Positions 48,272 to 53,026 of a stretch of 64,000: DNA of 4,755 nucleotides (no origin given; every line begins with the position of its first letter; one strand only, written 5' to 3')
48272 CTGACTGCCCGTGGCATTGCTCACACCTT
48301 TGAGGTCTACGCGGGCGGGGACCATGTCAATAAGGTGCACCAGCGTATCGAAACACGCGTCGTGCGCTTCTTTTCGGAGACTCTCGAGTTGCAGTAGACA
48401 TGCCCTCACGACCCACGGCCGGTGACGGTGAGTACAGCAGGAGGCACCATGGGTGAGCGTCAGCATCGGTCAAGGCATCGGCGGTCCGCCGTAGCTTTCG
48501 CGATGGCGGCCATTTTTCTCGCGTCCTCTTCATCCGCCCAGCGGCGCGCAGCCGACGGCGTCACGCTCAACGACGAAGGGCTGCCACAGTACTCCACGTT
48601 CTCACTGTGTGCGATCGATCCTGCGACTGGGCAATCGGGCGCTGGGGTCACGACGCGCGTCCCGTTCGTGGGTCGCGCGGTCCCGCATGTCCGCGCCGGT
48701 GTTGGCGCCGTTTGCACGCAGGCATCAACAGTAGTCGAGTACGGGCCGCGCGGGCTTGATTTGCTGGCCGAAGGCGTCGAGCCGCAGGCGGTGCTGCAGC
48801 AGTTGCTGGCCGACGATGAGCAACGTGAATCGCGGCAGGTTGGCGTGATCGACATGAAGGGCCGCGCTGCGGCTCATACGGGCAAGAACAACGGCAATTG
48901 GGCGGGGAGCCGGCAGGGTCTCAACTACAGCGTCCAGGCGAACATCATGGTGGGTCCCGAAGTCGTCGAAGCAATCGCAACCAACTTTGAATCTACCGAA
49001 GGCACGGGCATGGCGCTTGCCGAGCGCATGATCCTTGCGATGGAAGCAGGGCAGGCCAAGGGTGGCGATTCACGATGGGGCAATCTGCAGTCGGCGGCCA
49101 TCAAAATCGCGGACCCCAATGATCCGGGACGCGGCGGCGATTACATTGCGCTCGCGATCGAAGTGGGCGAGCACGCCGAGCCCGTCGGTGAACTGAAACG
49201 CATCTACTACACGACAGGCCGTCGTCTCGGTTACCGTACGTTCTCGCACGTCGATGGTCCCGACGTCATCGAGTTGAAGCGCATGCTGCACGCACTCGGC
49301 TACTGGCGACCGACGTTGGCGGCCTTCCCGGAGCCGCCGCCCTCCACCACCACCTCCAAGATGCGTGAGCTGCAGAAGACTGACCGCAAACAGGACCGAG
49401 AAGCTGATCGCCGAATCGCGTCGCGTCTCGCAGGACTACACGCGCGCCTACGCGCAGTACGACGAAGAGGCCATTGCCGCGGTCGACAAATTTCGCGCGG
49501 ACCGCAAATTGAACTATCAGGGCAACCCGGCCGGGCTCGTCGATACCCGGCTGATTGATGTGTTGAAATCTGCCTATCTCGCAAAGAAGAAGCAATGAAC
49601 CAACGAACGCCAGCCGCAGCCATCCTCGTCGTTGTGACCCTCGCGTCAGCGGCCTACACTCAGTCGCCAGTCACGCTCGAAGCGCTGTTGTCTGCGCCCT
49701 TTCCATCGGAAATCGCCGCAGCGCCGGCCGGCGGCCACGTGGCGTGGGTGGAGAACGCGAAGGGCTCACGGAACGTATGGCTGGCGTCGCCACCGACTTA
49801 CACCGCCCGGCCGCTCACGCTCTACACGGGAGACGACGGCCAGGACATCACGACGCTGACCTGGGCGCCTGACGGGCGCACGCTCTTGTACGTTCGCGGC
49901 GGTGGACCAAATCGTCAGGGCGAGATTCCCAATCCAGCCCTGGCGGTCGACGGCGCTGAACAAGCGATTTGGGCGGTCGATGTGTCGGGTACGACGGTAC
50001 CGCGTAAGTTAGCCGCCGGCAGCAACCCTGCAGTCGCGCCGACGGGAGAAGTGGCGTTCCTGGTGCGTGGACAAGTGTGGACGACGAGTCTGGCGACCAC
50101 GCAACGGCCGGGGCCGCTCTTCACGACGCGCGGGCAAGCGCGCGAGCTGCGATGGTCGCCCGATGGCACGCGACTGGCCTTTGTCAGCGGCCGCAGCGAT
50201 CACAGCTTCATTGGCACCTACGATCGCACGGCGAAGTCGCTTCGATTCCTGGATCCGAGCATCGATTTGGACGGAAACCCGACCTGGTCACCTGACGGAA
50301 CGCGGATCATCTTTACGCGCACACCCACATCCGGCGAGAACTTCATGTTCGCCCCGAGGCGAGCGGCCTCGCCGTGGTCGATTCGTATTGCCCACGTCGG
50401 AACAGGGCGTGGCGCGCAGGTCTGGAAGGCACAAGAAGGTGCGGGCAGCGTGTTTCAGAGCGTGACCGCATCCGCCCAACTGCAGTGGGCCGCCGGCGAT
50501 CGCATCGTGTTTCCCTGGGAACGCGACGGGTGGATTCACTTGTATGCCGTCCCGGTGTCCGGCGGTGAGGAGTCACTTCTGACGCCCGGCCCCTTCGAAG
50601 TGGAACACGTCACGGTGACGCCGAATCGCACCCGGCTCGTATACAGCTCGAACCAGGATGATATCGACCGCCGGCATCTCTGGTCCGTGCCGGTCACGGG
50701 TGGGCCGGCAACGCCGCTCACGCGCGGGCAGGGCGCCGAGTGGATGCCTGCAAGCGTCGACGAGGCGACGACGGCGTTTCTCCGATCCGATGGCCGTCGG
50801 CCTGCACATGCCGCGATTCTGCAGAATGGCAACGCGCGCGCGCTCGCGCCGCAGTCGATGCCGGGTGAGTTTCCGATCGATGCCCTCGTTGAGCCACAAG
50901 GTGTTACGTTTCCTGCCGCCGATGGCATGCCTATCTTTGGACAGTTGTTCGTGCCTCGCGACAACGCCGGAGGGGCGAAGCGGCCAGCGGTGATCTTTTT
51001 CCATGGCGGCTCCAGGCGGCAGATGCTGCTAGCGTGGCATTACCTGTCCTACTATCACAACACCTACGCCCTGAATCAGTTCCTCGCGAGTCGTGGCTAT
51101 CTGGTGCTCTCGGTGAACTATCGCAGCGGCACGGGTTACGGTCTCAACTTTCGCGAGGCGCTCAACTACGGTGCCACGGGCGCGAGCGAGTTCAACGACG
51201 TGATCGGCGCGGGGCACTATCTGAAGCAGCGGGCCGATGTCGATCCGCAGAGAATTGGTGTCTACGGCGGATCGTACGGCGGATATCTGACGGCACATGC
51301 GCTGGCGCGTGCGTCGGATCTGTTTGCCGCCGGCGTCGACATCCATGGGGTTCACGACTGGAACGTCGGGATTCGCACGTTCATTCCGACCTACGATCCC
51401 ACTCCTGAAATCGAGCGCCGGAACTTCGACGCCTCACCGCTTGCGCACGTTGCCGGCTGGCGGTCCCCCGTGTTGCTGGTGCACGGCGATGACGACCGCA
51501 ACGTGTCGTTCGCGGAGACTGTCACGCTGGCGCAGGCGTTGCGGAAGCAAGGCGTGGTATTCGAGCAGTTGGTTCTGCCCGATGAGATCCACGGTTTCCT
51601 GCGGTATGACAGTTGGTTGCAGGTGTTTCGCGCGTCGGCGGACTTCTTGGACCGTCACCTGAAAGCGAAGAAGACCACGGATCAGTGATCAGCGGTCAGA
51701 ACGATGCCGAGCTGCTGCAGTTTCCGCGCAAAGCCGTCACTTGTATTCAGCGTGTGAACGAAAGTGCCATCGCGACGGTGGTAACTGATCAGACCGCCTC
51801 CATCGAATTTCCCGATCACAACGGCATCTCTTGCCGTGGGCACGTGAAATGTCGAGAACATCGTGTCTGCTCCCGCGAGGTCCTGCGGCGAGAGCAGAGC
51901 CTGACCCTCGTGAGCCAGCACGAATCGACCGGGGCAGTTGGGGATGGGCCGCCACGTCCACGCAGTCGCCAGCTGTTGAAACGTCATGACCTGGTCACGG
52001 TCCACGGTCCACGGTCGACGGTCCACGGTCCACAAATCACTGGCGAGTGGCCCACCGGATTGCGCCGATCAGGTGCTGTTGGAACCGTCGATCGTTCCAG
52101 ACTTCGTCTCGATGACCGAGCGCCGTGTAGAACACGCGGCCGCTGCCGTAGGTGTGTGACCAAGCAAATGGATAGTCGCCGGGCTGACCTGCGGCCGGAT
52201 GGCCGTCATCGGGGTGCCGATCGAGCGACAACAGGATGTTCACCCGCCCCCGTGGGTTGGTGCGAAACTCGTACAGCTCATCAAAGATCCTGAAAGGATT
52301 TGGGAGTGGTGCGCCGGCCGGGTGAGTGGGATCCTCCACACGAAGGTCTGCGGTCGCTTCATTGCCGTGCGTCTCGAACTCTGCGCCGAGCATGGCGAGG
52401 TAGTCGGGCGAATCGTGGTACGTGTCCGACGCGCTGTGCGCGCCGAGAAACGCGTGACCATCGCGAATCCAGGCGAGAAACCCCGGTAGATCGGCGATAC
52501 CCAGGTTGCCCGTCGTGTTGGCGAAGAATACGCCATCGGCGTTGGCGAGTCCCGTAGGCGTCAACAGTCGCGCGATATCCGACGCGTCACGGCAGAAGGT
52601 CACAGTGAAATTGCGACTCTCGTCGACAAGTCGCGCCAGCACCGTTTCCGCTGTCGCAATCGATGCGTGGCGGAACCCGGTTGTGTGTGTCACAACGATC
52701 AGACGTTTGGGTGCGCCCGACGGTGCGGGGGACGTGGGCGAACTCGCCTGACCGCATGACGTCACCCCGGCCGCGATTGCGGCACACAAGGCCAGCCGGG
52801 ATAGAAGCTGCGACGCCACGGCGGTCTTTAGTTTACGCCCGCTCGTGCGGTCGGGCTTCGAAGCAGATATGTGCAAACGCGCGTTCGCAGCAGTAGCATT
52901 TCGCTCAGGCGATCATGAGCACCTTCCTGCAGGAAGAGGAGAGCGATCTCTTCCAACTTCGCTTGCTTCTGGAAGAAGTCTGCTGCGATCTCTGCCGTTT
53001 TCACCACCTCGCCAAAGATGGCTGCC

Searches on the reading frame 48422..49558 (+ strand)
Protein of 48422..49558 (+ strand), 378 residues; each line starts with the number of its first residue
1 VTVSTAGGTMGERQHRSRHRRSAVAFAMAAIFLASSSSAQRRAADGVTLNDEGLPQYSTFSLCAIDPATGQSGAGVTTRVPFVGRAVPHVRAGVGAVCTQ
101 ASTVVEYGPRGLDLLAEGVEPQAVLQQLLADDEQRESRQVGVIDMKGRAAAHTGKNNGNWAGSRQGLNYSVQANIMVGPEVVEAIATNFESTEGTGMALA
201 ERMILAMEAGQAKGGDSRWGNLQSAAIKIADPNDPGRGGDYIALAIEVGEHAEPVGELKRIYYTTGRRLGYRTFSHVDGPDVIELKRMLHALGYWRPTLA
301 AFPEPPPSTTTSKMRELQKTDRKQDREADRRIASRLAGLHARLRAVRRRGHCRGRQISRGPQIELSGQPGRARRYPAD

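Call 97: search_protein_families(library=pfam, proteins=[window:48422-49558:+], max_evalue=0.00001)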
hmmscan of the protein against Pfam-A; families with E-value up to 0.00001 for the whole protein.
window:48422-49558:+ (378 aa): 1 family
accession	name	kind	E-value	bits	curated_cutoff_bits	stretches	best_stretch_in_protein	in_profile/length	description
PF06267.17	DUF1028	-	1.4e-60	204.9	26.2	1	59-258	1-193/193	Family of unknown function (DUF1028)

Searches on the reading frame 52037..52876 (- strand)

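Call 97: search_protein_families(library=pfam, proteins=[window:52037-52876:-], max_evalue=0.00001)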
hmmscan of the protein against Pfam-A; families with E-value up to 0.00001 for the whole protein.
window:52037-52876:- (279 aa): 1 family
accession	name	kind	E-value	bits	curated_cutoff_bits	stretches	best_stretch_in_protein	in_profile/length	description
PF06283.17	ThuA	-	1.1e-46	160.1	33.4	1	58-276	1-209/209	Trehalose utilisation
